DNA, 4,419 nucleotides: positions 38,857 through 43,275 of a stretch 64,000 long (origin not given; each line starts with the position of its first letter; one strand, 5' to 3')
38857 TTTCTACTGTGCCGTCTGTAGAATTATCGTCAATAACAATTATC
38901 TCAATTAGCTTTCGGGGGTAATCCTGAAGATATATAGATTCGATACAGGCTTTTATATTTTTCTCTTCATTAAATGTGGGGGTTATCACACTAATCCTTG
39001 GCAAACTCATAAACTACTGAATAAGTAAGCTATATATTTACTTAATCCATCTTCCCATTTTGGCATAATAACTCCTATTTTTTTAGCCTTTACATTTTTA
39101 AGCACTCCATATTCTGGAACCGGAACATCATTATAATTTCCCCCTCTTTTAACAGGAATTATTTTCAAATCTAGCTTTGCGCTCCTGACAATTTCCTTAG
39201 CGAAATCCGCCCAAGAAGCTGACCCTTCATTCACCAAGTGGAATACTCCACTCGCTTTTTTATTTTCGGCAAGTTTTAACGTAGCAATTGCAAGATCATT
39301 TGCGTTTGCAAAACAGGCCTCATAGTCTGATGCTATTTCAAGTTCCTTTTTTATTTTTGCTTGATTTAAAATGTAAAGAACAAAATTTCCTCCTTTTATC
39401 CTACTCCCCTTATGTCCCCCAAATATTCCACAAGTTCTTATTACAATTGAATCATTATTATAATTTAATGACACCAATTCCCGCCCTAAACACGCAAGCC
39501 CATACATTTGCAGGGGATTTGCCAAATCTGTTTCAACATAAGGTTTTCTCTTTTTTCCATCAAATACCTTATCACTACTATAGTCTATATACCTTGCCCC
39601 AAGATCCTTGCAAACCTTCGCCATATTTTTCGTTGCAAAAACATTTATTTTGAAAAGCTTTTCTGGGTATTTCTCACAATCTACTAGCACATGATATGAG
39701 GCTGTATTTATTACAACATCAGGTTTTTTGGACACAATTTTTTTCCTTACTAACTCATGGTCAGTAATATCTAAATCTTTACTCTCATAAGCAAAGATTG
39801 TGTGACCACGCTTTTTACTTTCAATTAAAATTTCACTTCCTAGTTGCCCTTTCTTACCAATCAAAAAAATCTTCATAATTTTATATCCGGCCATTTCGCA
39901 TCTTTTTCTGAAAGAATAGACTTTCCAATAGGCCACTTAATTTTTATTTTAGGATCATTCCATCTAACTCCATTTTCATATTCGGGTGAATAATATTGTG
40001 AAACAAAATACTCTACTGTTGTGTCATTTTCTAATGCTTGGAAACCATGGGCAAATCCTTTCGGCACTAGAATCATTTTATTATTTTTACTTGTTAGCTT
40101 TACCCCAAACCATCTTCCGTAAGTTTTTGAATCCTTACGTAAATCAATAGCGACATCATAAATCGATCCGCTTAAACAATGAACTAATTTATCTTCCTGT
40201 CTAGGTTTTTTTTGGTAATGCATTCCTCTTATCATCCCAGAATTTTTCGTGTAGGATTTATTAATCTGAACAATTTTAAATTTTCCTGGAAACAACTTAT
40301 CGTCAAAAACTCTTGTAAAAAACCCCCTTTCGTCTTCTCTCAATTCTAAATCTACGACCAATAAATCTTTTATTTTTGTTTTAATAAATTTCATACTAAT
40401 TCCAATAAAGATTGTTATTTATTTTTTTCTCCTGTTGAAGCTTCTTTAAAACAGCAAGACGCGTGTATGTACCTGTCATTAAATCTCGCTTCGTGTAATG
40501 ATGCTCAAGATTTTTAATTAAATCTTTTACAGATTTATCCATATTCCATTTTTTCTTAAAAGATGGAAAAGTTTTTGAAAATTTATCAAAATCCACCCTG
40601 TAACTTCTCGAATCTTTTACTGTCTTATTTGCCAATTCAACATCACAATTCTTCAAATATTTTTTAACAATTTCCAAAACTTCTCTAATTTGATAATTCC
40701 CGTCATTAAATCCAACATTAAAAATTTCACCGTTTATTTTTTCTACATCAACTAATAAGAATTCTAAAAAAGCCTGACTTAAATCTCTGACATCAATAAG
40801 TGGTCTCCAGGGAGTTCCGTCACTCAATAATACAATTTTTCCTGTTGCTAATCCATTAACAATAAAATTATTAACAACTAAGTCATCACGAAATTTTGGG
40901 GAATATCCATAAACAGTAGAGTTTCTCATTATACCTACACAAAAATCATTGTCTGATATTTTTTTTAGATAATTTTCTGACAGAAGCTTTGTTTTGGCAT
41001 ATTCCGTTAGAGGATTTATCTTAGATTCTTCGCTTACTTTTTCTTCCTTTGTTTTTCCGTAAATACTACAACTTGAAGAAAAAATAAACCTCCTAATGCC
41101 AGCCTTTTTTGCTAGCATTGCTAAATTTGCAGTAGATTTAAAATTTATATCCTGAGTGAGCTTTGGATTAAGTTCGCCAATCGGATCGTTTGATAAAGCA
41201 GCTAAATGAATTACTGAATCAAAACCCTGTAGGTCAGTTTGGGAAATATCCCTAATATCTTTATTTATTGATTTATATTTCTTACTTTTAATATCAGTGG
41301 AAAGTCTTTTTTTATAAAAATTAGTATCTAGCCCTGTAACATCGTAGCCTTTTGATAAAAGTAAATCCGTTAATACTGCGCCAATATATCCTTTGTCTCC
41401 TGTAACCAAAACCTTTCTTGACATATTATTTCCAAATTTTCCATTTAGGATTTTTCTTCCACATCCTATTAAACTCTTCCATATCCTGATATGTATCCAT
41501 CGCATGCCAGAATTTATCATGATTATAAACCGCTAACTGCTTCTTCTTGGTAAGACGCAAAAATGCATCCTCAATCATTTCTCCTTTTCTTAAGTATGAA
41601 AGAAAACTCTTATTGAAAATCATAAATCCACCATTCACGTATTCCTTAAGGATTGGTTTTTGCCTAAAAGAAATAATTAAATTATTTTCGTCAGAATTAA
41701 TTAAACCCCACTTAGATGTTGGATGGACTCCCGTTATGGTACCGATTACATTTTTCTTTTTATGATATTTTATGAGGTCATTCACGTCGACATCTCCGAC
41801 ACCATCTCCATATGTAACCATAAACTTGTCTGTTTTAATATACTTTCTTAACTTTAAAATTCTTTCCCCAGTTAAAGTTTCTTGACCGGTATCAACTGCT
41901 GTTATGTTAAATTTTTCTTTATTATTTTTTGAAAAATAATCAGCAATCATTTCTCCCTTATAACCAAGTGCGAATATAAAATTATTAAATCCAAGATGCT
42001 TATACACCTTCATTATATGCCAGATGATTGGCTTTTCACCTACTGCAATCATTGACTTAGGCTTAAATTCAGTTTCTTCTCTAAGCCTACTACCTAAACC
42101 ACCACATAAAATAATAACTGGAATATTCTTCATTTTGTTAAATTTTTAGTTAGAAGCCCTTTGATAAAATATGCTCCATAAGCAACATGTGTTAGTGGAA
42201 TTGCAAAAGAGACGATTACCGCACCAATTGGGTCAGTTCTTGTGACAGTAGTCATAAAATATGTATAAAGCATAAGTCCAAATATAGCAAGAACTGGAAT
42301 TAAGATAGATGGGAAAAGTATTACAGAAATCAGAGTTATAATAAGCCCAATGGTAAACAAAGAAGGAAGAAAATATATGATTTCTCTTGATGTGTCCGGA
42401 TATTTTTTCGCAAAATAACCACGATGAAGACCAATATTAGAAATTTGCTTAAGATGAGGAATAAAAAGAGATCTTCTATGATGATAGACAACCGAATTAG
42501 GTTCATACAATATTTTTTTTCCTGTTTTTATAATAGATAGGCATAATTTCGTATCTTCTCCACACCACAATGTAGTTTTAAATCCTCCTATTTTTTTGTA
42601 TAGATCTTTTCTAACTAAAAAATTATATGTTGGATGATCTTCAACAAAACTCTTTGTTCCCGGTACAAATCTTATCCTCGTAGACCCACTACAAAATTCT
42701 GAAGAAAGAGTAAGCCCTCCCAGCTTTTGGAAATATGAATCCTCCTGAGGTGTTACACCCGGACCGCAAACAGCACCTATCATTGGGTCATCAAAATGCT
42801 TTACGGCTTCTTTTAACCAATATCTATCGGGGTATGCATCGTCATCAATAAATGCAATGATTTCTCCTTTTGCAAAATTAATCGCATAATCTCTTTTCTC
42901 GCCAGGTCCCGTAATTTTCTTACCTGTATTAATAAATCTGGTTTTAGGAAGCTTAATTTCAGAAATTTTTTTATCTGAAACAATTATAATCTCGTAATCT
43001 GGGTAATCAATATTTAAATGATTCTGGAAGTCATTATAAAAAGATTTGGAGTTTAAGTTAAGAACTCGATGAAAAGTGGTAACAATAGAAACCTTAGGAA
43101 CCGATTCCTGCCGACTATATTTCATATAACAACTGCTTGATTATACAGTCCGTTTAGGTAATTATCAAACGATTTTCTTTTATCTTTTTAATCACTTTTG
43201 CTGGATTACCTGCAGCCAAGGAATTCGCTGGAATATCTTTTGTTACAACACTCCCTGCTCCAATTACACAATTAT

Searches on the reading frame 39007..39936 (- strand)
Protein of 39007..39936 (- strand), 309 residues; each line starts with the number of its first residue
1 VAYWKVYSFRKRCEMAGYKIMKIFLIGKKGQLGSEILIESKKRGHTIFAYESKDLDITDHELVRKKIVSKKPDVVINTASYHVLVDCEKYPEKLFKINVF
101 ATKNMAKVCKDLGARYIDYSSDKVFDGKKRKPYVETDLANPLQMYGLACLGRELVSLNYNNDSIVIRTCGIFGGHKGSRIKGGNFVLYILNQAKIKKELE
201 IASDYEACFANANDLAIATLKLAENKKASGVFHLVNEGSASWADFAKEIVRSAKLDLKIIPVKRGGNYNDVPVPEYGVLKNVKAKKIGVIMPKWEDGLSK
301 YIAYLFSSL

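Call 9: search_protein_families(library=pfam, proteins=[window:39007-39936:-], max_evalue=0.001)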
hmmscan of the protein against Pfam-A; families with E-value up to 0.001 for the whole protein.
window:39007-39936:- (309 aa): 5 families
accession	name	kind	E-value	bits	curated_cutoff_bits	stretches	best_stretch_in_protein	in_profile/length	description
PF04321.23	RmlD_sub_bind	-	1.5e-63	215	27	1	21-303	1-283/287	RmlD substrate binding domain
PF01370.27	Epimerase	-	1.1e-19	71.2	20.9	1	23-231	1-233/240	NAD dependent epimerase/dehydratase family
PF16363.11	GDP_Man_Dehyd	-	6.3e-13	49.3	27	1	46-246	50-259/332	GDP-mannose 4,6 dehydratase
PF02719.21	Polysacc_synt_2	-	3.8e-07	30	20.2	1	20-124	23-131/293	Polysaccharide biosynthesis protein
PF01073.25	3Beta_HSD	-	0.00013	21.5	22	1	54-136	51-132/280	3-beta hydroxysteroid dehydrogenase/isomerase family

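Call 10: search_protein_families(library=ncbifam, proteins=[window:39007-39936:-], max_evalue=0.00001)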
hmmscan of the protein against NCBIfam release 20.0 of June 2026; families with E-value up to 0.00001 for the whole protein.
window:39007-39936:- (309 aa): 5 families
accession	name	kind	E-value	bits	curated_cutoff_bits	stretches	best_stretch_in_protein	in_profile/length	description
TIGR01214.1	rmlD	equivalog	4.3e-62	209.8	224.05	1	22-303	1-283/285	dTDP-4-dehydrorhamnose reductase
NF007440.0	PRK09987.1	equivalog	3e-30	105.5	308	1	21-307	1-295/299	dTDP-4-dehydrorhamnose reductase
TIGR01179.1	galE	equivalog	5.9e-08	31.9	262.3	1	54-159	53-159/332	UDP-glucose 4-epimerase GalE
TIGR02197.1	heptose_epim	equivalog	1.2e-07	31.2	274.6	1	65-257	57-264/316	ADP-glyceromanno-heptose 6-epimerase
TIGR02622.1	CDP_4_6_dhtase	equivalog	3e-06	26.6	278.45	1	53-160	59-169/352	CDP-glucose 4,6-dehydratase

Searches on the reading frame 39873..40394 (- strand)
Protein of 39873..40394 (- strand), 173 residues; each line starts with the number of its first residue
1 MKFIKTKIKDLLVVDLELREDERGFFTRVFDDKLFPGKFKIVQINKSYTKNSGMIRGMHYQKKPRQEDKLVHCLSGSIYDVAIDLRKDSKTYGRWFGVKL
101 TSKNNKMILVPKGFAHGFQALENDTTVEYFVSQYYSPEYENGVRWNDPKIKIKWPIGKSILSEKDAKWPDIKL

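Call 9: search_protein_families(library=pfam, proteins=[window:39873-40394:-], max_evalue=0.001)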
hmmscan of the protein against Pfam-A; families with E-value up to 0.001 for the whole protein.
window:39873-40394:- (173 aa): 2 families
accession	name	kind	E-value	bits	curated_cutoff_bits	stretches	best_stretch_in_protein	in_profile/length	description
PF00908.23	dTDP_sugar_isom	-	6e-62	208.7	27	1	5-171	1-166/168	dTDP-4-dehydrorhamnose 3,5-epimerase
PF05523.17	FdtA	-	5.9e-05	23.3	23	1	13-138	5-117/131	WxcM-like, C-terminal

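Call 10: search_protein_families(library=ncbifam, proteins=[window:39873-40394:-], max_evalue=0.00001)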
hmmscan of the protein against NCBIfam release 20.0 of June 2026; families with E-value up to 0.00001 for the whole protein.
window:39873-40394:- (173 aa): 1 family
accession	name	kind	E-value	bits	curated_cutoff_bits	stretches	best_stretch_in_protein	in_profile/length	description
TIGR01221.1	rmlC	equivalog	1.9e-57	193.9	155.75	1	2-171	1-172/176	dTDP-4-dehydrorhamnose 3,5-epimerase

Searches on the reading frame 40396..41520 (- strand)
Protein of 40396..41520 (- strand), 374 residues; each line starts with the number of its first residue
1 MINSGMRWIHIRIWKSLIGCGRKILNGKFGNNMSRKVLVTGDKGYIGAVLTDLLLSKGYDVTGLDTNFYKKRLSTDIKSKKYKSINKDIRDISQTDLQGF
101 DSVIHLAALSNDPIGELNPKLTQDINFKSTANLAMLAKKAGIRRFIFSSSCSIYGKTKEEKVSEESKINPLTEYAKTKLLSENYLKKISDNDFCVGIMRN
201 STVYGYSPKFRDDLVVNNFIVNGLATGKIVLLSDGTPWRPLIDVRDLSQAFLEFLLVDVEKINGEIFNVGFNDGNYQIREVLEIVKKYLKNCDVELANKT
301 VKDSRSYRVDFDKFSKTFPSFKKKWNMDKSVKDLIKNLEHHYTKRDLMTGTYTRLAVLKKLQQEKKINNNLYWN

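Call 9: search_protein_families(library=pfam, proteins=[window:40396-41520:-], max_evalue=0.001)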
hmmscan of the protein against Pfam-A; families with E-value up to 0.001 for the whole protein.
window:40396-41520:- (374 aa): 8 families
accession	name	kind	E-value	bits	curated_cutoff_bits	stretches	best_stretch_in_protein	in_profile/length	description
PF01370.27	Epimerase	-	7.1e-44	150.4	20.9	1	37-270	1-240/240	NAD dependent epimerase/dehydratase family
PF16363.11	GDP_Man_Dehyd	-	2.5e-25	90.1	27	1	38-293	1-271/332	GDP-mannose 4,6 dehydratase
PF04321.23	RmlD_sub_bind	-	1e-17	64.6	27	1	36-208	2-156/287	RmlD substrate binding domain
PF01073.25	3Beta_HSD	-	4.6e-17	62.4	22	1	38-212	1-190/280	3-beta hydroxysteroid dehydrogenase/isomerase family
PF13460.12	NAD_binding_10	-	1e-07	32.5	27.2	1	43-193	3-138/184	NAD(P)H-binding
PF07993.18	NAD_binding_4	-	1.3e-07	31.4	20.1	1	98-208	87-211/258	Male sterility protein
PF05368.20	NmrA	-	1.4e-05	25.3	27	1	34-160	2-117/298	NmrA-like family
PF02719.21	Polysacc_synt_2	-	2e-05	24.4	20.2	1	37-150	1-128/293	Polysaccharide biosynthesis protein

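Call 10: search_protein_families(library=ncbifam, proteins=[window:40396-41520:-], max_evalue=0.00001)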
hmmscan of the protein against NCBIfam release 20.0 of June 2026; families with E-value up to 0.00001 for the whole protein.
window:40396-41520:- (374 aa): 22 families
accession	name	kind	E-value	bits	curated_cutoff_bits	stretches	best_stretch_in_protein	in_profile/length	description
TIGR01179.1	galE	equivalog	1.3e-31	109.7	262.3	2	36-206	1-179/332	UDP-glucose 4-epimerase GalE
TIGR04180.1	EDH_00030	hypoth_equivalog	4e-23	81.9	475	1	37-297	1-263/297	NAD-dependent 4,6-dehydratase LegB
TIGR02197.1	heptose_epim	equivalog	6e-19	68.3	274.6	1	37-336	1-311/316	ADP-glyceromanno-heptose 6-epimerase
NF007956.0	PRK10675.1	subfamily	2.2e-16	59.9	394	1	36-199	2-176/338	UDP-glucose 4-epimerase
TIGR03466.1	HpnA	hypoth_equivalog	5.9e-16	58.2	367.65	1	36-203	2-170/327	hopanoid-associated sugar epimerase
TIGR01181.1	dTDP_gluc_dehyt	equivalog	1.7e-15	57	365.1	1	36-336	1-309/321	dTDP-glucose 4,6-dehydratase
NF043036.1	ErythonDh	equivalog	1.9e-14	53.6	325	1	36-196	2-171/321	D-erythronate dehydrogenase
TIGR01214.1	rmlD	equivalog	3.1e-14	52.8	224.05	1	36-209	1-156/285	dTDP-4-dehydrorhamnose reductase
NF011728.1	PRK15181.1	equivalog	2.8e-13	49.6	760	1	35-337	16-336/348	Vi polysaccharide biosynthesis UDP-N-acetylglucosaminuronic acid C-4 epimerase TviC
NF008872.0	PRK11908.1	equivalog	3.7e-12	46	294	1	35-166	2-134/349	bifunctional UDP-4-keto-pentose/UDP-xylose synthase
NF042422.1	oxyalk_red_OleD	equivalog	5.9e-11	42.3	580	1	36-253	2-213/329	2-alkyl-3-oxoalkanoate reductase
NF005998.1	PRK08125.1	equivalog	6e-11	41.4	777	1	32-166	313-448/649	bifunctional UDP-4-amino-4-deoxy-L-arabinose formyltransferase/UDP-glucuronic acid oxidase ArnA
NF052578.1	StrlDmthSdmBMthl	equivalog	6.6e-11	42.5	600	1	37-286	3-242/328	sterol demethylase protein SdmB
TIGR01777.1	yfcH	hypoth_equivalog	1.4e-09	38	207.35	1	37-264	1-218/292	TIGR01777 family oxidoreductase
NF042423.1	oxyalk_red_Shew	equivalog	2.9e-09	36.4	580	1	34-205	8-176/331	2-alkyl-3-oxoalkanoate reductase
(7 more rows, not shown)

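Call 35: search_solved_structures(query=window:40396-41421:-, max_evalue=1e-10, show_alignments=2)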
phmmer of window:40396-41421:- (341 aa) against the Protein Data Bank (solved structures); distinct sequences matched with E-value up to 1e-10: 50.
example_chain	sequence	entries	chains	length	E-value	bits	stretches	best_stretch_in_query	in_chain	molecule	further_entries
6vo6_A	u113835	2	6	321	8.8e-38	133.4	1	1-303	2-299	Putative sugar-nucleotide epimerase/dehydratease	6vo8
6wjb_A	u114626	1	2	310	1.4e-21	80.1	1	2-222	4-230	NAD-dependent epimerase/dehydratase family protein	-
6wj9_A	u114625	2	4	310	1.3e-20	76.9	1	2-222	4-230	NAD-dependent epimerase/dehydratase family protein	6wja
8rdg_A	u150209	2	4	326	2.3e-20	76.1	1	3-256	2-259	SDR family NAD(P)-dependent oxidoreductase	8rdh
7k3p_A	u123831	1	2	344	6.7e-20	74.6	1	2-166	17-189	UDP-glucose 4-epimerase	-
8rdi_A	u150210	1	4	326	8.4e-20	74.3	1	3-256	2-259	SDR family NAD(P)-dependent oxidoreductase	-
10ke_A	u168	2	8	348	1.8e-17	66.6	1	2-257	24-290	Capsular polysaccharide biosynthesis protein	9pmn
6zl6_A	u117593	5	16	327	2.5e-16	62.8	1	3-254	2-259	Epimerase domain-containing protein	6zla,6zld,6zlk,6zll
4lk3_A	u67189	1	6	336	3.3e-16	62.5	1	2-280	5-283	UDP-glucuronic acid decarboxylase 1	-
4gll_A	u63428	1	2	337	4.5e-16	62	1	2-280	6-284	UDP-glucuronic acid decarboxylase 1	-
8wow_A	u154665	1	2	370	5.2e-16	61.8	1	2-297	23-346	UDP-glucose 4-epimerase 2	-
2b69_A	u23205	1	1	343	5.2e-16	61.8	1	2-280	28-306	UDP-glucuronate decarboxylase 1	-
8wov_B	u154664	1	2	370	5.2e-16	61.8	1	2-296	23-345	UDP-glucose 4-epimerase 2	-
6kv9_A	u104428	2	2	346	5.3e-16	61.8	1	4-254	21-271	MoeE5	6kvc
4m55_A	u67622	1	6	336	6.1e-16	61.6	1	2-280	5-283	UDP-glucuronic acid decarboxylase 1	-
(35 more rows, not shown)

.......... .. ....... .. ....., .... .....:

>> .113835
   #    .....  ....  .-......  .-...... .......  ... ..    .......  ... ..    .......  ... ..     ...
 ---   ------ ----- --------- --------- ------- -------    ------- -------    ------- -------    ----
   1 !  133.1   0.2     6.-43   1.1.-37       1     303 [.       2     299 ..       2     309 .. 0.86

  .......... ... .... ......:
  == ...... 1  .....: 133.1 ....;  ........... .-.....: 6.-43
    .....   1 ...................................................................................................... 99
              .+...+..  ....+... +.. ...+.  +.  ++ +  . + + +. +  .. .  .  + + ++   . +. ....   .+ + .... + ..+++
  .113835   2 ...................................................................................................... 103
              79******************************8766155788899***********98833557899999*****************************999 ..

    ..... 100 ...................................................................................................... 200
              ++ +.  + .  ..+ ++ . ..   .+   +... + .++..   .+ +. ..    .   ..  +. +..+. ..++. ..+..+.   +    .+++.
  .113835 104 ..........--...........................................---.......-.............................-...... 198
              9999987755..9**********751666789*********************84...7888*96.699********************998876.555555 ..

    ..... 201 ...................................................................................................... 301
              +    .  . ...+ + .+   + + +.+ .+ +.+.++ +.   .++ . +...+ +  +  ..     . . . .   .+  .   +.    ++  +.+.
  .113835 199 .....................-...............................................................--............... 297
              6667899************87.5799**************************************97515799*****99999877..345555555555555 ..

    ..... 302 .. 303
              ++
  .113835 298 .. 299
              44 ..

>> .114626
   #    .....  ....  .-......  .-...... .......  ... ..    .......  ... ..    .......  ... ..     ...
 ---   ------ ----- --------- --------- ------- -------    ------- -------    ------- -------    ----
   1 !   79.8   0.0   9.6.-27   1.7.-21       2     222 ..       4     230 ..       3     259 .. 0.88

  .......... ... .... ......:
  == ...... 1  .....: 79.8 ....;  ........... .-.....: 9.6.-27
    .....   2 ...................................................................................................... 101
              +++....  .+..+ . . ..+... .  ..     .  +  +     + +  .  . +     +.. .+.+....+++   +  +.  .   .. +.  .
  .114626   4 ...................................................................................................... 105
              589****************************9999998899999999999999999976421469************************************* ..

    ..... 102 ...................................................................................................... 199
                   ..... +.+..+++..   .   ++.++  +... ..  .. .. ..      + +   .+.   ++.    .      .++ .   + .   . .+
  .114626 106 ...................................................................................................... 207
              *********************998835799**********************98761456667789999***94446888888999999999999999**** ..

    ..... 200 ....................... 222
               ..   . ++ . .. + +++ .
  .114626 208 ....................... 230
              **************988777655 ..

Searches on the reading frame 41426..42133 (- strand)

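Call 9: search_protein_families(library=pfam, proteins=[window:41426-42133:-], max_evalue=0.001)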
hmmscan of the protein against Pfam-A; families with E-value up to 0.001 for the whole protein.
window:41426-42133:- (235 aa): 2 families
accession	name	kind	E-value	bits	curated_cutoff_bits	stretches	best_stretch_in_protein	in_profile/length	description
PF00483.29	NTP_transferase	-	1.8e-21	77.3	21.2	1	7-219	3-236/245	Nucleotidyl transferase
PF12804.13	NTP_transf_3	-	2.4e-05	25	27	1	6-70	1-58/160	MobA-like NTP transferase domain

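Call 10: search_protein_families(library=ncbifam, proteins=[window:41426-42133:-], max_evalue=0.00001)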
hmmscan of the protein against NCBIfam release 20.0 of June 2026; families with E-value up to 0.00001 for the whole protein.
window:41426-42133:- (235 aa): 18 families
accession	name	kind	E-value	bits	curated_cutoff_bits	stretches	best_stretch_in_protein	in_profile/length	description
TIGR02623.1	G1P_cyt_trans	equivalog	4.4e-64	216.4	300.25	2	70-234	88-255/255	glucose-1-phosphate cytidylyltransferase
TIGR03992.1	Arch_glmU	subfamily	2e-27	96.1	292.1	1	6-218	3-220/393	bifunctional sugar-1-phosphate nucleotidylyltransferase/acetyltransferase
NF052502.1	man1P_GTase_Rv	exception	3.9e-23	81.9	440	1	6-217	3-222/352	mannose-1-phosphate guanylyltransferase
NF049965.1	GlMnHpPGnyltfHddC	equivalog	8.8e-22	77.8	300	1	6-192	3-187/221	D-glycero-D-manno-heptose 1-phosphate guanosyltransferase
NF041313.1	UDPGP_AglF_Halo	equivalog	1.5e-18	67.2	400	1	7-174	4-175/234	UTP--glucose-1-phosphate uridylyltransferase AglF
NF041173.1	Sug_nt_acttase_Thmprot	equivalog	2.6e-16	59.6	600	1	6-224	3-226/405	bifunctional sugar-1-phosphate nucleotidylyltransferase/acetyltransferase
TIGR01208.1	rmlA_long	equivalog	1.9e-13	50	320.25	1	7-160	3-159/353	glucose-1-phosphate thymidylyltransferase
NF045761.1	NAMPUrTaseMurU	equivalog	5e-13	49.4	250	1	7-221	4-223/226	N-acetylmuramate alpha-1-phosphate uridylyltransferase MurU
TIGR01173.1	glmU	equivalog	8.6e-10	38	366.85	1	6-178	3-177/452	bifunctional UDP-N-acetylglucosamine diphosphorylase/glucosamine-1-phosphate N-acetyltransferase GlmU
TIGR02091.1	glgC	equivalog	9.3e-09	34.8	424.9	1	6-215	3-249/364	glucose-1-phosphate adenylyltransferase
TIGR01099.1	galU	equivalog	1.9e-08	34.3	326.8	1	7-74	5-72/261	UTP--glucose-1-phosphate uridylyltransferase GalU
NF041135.1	IPPtranDIPPsyn_Thcocales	equivalog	3e-08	33.1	580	1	7-224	4-216/419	bifunctional L-myo-inositol-1-phosphate cytidylyltransferase/CDP-L-myo-inositol myo-inositolphosphotransferase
NF003670.0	PRK05293.1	equivalog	4.9e-08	32.3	470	1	100-214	117-247/382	glucose-1-phosphate adenylyltransferase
NF010934.1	PRK14354.1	equivalog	7.5e-07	28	450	1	6-136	2-127/447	bifunctional UDP-N-acetylglucosamine diphosphorylase/glucosamine-1-phosphate N-acetyltransferase GlmU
NF002023.0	PRK00844.1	subfamily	7e-06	25.1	458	0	94-190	111-211/408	glucose-1-phosphate adenylyltransferase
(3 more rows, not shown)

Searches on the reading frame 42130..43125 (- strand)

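Call 9: search_protein_families(library=pfam, proteins=[window:42130-43125:-], max_evalue=0.001)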
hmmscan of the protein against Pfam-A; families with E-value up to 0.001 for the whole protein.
window:42130-43125:- (331 aa): 3 families
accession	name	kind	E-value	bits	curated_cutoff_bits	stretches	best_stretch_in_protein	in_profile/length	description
PF00535.33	Glycos_transf_2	-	4.6e-13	49.9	23.3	1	37-160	21-151/168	Glycosyl transferase family 2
PF13632.12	Glyco_trans_2_3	-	4.5e-09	36.8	27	1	89-290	1-196/198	Glycosyl transferase family group 2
PF13641.12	Glyco_tranf_2_3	-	1e-08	35.9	27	1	36-219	23-215/230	Glycosyltransferase like family 2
